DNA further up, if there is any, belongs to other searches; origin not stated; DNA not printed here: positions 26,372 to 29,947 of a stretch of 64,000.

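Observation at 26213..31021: Stand-alone 1602-aa fusion of a sacsin-like GHKL ATPase with a C-terminal SF2 DEAH helicase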

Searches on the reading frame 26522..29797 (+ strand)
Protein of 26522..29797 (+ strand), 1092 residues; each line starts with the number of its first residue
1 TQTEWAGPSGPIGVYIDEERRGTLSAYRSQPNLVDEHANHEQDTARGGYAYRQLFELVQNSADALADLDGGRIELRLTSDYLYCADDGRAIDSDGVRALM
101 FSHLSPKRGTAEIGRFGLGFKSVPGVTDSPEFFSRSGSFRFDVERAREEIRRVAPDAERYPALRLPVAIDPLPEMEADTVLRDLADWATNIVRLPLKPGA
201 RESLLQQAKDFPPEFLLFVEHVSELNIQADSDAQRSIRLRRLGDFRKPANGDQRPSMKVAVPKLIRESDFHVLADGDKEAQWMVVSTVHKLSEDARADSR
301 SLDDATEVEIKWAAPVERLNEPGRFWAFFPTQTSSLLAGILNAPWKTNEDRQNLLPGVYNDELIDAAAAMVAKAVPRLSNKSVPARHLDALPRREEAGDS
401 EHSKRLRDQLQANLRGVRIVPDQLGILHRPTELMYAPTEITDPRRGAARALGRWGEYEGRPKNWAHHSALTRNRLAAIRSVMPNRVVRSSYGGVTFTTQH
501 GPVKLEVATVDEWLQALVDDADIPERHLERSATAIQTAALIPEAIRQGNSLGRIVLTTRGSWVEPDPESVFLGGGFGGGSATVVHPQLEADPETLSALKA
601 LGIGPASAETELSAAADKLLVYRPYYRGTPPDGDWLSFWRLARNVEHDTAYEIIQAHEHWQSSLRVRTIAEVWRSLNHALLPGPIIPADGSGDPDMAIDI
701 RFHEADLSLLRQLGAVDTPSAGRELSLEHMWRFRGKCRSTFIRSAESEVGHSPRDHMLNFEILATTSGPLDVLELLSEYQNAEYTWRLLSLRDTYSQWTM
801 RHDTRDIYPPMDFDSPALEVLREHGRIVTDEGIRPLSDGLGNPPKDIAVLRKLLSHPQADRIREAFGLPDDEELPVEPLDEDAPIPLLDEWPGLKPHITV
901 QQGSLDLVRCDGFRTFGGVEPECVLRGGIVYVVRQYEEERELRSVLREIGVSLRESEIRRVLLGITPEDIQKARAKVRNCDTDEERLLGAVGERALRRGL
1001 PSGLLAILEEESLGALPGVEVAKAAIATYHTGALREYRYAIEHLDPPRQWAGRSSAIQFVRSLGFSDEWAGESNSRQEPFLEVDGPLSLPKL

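Call 87: search_dna_similar(query=window:26522-29797:+, collection=plasmids, mode=protein, max_evalue=0.00001, max_rows=15)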
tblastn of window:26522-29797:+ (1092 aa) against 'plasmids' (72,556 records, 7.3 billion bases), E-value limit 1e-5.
Records with a match: 17; places in all: 17; records where one place covers at least 80% of the query: 0.
Best place of each record, by identity: <60% 17.
By first word of the organism name: Arthrobacter 1; Methylorubrum 1; Haloferax 1; Haematobacter 1; Candidatus 1; Nonomuraea 1; Agrobacterium 1; Sinorhizobium 1; Roseovarius 1; Burkholderia 1; and 7 more.
By predicted mobility (MOB-suite, as given by PLSDB): non-mobilizable 12; conjugative 3; mobilizable 2.
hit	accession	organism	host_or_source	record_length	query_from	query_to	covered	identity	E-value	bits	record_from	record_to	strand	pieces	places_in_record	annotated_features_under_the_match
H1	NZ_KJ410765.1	Arthrobacter sp. 68b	-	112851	5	829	76%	30.0%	4e-71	268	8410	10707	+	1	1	hypothetical protein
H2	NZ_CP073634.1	Methylorubrum extorquens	cell culture,Oil-contaminated soil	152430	23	331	28%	28.2%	8e-11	74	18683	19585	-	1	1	DUF3883 domain-containing protein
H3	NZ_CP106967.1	Haloferax alexandrinus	-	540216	10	232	20%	33.8%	4e-16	92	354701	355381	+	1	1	DUF3883 domain-containing protein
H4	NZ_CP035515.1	Haematobacter massiliensis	single cell,human skin swab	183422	15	228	20%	33.3%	4e-18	98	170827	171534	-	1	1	hypothetical protein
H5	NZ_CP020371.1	Candidatus Thiodictyon syntrophicum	meromictic lake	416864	16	230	20%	31.3%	3e-11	76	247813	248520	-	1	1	hypothetical protein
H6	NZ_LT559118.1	Nonomuraea gerenzanensis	-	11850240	17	197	17%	35.6%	2e-11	76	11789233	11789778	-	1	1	none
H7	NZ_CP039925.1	Agrobacterium tumefaciens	-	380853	15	234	20%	29.3%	9e-12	77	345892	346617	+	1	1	DUF3883 domain-containing protein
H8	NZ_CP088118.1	Sinorhizobium meliloti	cell culture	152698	15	238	20%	29.0%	8e-12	98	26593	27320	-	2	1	hypothetical protein (x2)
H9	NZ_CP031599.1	Roseovarius indicus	pure culture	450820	21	236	20%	29.0%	3e-8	66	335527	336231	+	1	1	DUF3883 domain-containing protein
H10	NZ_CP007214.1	Burkholderia plantarii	-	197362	13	226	20%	28.3%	2e-6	60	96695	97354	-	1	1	DUF3883 domain-containing protein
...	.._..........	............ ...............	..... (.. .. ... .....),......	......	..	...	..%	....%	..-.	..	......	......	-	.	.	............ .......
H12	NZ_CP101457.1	Natronobeatus ordinarius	cell culture,sediment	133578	42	230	17%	30.3%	6e-12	78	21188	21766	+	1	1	hypothetical protein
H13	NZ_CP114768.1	Hymenobacter canadensis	whole organism,lake water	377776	41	228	17%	29.6%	3e-6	59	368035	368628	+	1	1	DUF3883 domain-containing protein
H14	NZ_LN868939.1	Nocardia farcinica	not known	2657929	3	141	13%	40.0%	1e-8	67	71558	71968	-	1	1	none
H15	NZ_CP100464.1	Salinigranum marinum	cell culture,Saline soil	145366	24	201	16%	30.2%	6e-10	72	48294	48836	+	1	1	ATP-binding protein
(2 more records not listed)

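Call 88: get_annotated_region(hit=H1, flank=7000)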
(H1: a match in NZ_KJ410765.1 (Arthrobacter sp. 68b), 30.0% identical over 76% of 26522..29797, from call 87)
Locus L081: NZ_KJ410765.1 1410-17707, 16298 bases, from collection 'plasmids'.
description: Arthrobacter sp. 68b plasmid p2MP, complete sequence
organism: Arthrobacter sp. 68b (NCBI taxid 311808)
taxonomy: Bacteria; Actinomycetota; Actinomycetes; Micrococcales; Micrococcaceae; Arthrobacter; Arthrobacter sp. 68b
host: -; source: -; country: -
typing (MOB-suite, as given by PLSDB): mobilizable; replicon rep_cluster_1670; relaxase MOBP
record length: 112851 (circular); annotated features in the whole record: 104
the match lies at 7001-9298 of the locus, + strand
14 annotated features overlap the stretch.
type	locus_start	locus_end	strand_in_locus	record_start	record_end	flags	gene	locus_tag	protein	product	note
CDS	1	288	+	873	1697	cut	-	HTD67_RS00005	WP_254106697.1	AAA family ATPase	-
CDS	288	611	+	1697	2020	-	-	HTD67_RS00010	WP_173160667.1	hypothetical protein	-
CDS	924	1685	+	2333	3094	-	-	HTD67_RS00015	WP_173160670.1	hypothetical protein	-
CDS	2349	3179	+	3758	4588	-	-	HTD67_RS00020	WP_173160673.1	hypothetical protein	-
CDS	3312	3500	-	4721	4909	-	-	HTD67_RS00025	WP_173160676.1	hypothetical protein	-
CDS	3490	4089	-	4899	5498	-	-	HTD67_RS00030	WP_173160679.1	recombinase family protein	GO:0006310 - DNA recombination [Evidence IEA]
CDS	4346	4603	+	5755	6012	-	-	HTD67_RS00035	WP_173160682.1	DUF2188 domain-containing protein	-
CDS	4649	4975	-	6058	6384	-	-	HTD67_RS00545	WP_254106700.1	universal stress protein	-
CDS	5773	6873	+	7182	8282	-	-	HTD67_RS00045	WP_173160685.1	DNA cytosine methyltransferase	GO:0006304 - DNA modification [Evidence IEA]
CDS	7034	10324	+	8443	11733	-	-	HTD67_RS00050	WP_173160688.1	hypothetical protein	-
CDS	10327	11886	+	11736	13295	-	-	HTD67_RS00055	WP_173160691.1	ATP-binding protein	-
CDS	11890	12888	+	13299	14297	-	-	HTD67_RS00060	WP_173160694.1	PD-(D/E)XK motif protein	-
CDS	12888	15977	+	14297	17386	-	-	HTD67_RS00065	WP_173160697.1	Z1 domain-containing protein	-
CDS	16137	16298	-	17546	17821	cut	-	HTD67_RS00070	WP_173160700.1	hypothetical protein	-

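Call 89: search_protein_representatives(protein=window:26522-29797:+)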
Query: 1092 residues. Proteins with E-value up to 0.001 (for the whole library): 2738; up to 1e-10: 1285; up to 1e-30: 512. The best 150 are listed.
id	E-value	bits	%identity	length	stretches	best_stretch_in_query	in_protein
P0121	0.0e+00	1034.6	64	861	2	264-818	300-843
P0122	0.0e+00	1018.5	55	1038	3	632-1092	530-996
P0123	3.2e-277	939.1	51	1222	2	268-1092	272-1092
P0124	5.7e-269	911.7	47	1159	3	523-1066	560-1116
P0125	3.4e-265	899.2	46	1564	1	2-1090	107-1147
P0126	4.2e-263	892.3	48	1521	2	267-1092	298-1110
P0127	1.0e-262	891.0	48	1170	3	633-1091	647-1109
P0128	9.5e-262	887.8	48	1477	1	4-1092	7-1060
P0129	2.6e-260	883.0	49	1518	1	4-1092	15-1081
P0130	2.6e-259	879.7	50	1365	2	36-889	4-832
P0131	8.6e-258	874.7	49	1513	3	263-1092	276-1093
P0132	1.7e-251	853.9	48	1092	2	265-1092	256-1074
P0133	3.3e-249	846.3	49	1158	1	3-1092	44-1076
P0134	1.1e-244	831.3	46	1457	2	271-1092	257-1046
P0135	4.9e-243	825.8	57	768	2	263-917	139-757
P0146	5.1e-204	696.6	40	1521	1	3-1091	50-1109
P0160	7.5e-155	533.8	38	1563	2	3-842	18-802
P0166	4.3e-145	501.5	38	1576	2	16-834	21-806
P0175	6.9e-139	481.0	37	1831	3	23-839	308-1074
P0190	2.1e-132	459.5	37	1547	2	4-880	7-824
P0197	4.0e-130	452.0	37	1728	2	2-832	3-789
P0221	1.4e-119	417.0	35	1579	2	15-842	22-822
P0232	2.3e-116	406.4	33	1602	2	2-869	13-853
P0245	2.0e-111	390.1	34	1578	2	23-875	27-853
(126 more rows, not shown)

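Call 90: search_protein_families(library=pfam, proteins=[P0160, P0175, P0197, P0232, P0245, P0166], max_evalue=0.001)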
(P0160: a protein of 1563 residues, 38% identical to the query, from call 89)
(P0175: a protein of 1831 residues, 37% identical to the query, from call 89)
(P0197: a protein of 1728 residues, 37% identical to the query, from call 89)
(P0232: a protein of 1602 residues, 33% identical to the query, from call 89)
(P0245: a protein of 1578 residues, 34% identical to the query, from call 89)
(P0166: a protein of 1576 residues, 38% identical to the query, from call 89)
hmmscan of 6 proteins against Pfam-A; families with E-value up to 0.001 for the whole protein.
P0160 (1563 aa): 4 families
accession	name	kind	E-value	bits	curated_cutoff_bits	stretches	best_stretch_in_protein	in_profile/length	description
PF04851.21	ResIII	-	4.7e-20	72.6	22.5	1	1161-1331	4-164/164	Type III restriction enzyme, res subunit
PF00271.37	Helicase_C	-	4.1e-12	46.8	23.5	1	1424-1519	13-108/110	Helicase conserved C-terminal domain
PF00270.35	DEAD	-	6e-11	42.8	26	1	1183-1330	16-161/167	DEAD/DEAH box helicase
PF25794.1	SACS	-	3.5e-05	24.2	32.8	1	115-153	87-125/247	Sacsin domain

P0175 (1831 aa): 4 families
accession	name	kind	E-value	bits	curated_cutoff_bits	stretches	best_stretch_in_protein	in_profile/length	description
PF04851.21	ResIII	-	7.1e-18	65.5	22.5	1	1436-1605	4-163/164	Type III restriction enzyme, res subunit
PF00270.35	DEAD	-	1.5e-15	57.8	26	1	1460-1606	18-162/167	DEAD/DEAH box helicase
PF00271.37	Helicase_C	-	1e-11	45.5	23.5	1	1702-1795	15-108/110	Helicase conserved C-terminal domain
PF25794.1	SACS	-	0.00052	20.3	32.8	0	365-480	66-186/247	Sacsin domain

P0197 (1728 aa): 4 families
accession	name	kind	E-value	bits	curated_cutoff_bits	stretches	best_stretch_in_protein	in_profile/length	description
PF04851.21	ResIII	-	3.7e-17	63.2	22.5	1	1171-1356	5-163/164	Type III restriction enzyme, res subunit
PF00271.37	Helicase_C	-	5.4e-16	59.3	23.5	1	1442-1545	6-108/110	Helicase conserved C-terminal domain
PF00270.35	DEAD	-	2.2e-11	44.2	26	1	1191-1356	14-161/167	DEAD/DEAH box helicase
PF25794.1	SACS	-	3.7e-05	24.1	32.8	1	102-144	88-130/247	Sacsin domain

P0232 (1602 aa): 6 families
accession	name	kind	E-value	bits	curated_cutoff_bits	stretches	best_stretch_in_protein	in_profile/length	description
PF04851.21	ResIII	-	8.7e-22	78.2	22.5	1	1184-1373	3-164/164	Type III restriction enzyme, res subunit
PF00270.35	DEAD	-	7.2e-15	55.6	26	1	1194-1372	5-161/167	DEAD/DEAH box helicase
PF00271.37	Helicase_C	-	2.1e-13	50.9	23.5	1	1459-1564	4-108/110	Helicase conserved C-terminal domain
PF18766.7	SWI2_SNF2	-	6.7e-07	29.6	26.7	1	1203-1381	18-164/221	SWI2/SNF2 ATPase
PF25794.1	SACS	-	8.3e-05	22.9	32.8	1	60-149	15-120/247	Sacsin domain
PF13589.12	HATPase_c_3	-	0.00019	21.9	25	1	65-137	7-79/137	Histidine kinase-, DNA gyrase B-, and HSP90-like ATPase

P0245 (1578 aa): 4 families
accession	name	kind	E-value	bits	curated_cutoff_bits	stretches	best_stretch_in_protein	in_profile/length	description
PF04851.21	ResIII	-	2.1e-20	73.7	22.5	1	1179-1350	4-163/164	Type III restriction enzyme, res subunit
PF00270.35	DEAD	-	8.9e-16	58.5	26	1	1202-1351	15-162/167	DEAD/DEAH box helicase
PF00271.37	Helicase_C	-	1.3e-13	51.6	23.5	1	1436-1539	5-108/110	Helicase conserved C-terminal domain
PF25794.1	SACS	-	9.7e-06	26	32.8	1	113-149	94-130/247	Sacsin domain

P0166 (1576 aa): 5 families
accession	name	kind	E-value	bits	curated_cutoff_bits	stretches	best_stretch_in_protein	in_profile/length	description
PF04851.21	ResIII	-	7.6e-19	68.6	22.5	1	1174-1351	4-164/164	Type III restriction enzyme, res subunit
PF00270.35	DEAD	-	1.5e-12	48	26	1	1178-1350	4-161/167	DEAD/DEAH box helicase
PF00271.37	Helicase_C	-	4.1e-12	46.8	23.5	1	1437-1538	8-108/110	Helicase conserved C-terminal domain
PF25794.1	SACS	-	1.8e-06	28.4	32.8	1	112-153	94-135/247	Sacsin domain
PF18766.7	SWI2_SNF2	-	0.00025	21.2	26.7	1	1180-1359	4-165/221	SWI2/SNF2 ATPase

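Call 91: list_cluster_members(proteins=[P0160, P0166, P0232, P0245, P0197, P0175, P0125, P0146, P0190, P0221])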
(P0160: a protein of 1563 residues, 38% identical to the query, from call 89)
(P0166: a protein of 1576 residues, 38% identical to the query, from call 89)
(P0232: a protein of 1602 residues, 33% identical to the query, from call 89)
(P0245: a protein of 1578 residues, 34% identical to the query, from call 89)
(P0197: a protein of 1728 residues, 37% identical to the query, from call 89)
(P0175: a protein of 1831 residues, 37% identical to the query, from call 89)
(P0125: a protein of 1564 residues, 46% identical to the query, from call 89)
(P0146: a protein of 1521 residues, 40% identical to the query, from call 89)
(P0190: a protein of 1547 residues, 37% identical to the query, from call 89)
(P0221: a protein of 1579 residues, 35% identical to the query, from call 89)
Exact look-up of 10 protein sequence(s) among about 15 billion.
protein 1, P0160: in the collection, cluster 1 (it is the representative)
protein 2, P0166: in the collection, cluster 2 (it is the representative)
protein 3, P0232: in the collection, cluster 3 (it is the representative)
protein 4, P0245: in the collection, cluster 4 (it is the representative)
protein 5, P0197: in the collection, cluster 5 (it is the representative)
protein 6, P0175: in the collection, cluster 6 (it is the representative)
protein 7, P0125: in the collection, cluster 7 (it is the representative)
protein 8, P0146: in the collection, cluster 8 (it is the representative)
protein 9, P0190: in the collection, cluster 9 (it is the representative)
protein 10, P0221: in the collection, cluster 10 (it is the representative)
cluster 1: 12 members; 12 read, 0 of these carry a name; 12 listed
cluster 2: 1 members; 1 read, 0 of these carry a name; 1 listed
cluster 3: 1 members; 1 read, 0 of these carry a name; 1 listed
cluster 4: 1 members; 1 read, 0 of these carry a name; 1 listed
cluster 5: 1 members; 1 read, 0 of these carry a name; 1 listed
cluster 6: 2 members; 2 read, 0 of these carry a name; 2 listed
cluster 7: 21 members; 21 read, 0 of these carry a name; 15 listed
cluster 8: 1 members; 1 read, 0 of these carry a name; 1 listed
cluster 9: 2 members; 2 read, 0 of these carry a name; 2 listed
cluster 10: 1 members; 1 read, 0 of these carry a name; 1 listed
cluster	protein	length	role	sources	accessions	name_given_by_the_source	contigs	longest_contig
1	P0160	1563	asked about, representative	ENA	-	-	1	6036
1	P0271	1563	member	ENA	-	-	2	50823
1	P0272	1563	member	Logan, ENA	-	-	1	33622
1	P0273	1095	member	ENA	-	-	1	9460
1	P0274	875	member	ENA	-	-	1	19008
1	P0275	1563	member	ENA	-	-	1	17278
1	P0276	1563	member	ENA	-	-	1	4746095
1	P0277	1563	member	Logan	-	-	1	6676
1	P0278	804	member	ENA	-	-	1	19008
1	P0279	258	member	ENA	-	-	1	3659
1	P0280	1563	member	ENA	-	-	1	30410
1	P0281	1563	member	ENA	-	-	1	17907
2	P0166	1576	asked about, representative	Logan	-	-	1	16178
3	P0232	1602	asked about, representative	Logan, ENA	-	-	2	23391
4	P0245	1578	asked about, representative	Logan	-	-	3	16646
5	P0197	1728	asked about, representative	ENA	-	-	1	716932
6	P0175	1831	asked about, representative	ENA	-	-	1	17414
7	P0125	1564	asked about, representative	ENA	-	-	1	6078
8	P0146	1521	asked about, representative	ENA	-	-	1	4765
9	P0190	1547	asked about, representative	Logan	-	-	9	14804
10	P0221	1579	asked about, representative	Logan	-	-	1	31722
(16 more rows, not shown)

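Call 101: search_protein_families(library=pfam, proteins=[L081:7034-10321:+, L081:10327-11883:+, L081:11890-12885:+, L081:12888-15974:+], max_evalue=0.01)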
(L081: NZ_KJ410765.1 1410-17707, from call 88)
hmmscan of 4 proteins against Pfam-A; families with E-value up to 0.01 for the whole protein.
L081:7034-10321:+ (1096 aa): 1 family
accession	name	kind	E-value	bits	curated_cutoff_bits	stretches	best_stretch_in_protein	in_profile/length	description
PF25794.1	SACS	-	4.2e-08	33.7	32.8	1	64-121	66-124/247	Sacsin domain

L081:10327-11883:+ (519 aa): 2 families
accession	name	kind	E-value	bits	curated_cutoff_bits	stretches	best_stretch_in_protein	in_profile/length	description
PF13589.12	HATPase_c_3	-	3.6e-20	72.8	25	1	32-122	2-95/137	Histidine kinase-, DNA gyrase B-, and HSP90-like ATPase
PF02518.31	HATPase_c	-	8.4e-07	29.9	26.4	1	33-107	6-80/111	Histidine kinase-, DNA gyrase B-, and HSP90-like ATPase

L081:11890-12885:+ (332 aa): 1 family
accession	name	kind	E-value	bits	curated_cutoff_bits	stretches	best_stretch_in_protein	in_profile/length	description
PF14390.12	DUF4420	-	7.1e-35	121.1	27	1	104-291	103-296/306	Putative PD-(D/E)XK family member, (DUF4420)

L081:12888-15974:+ (1029 aa): 1 family
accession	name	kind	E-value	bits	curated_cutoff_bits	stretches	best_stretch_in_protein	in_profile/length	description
PF10593.14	Z1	-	1.2e-48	166.2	25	1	510-765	2-218/228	Z1 domain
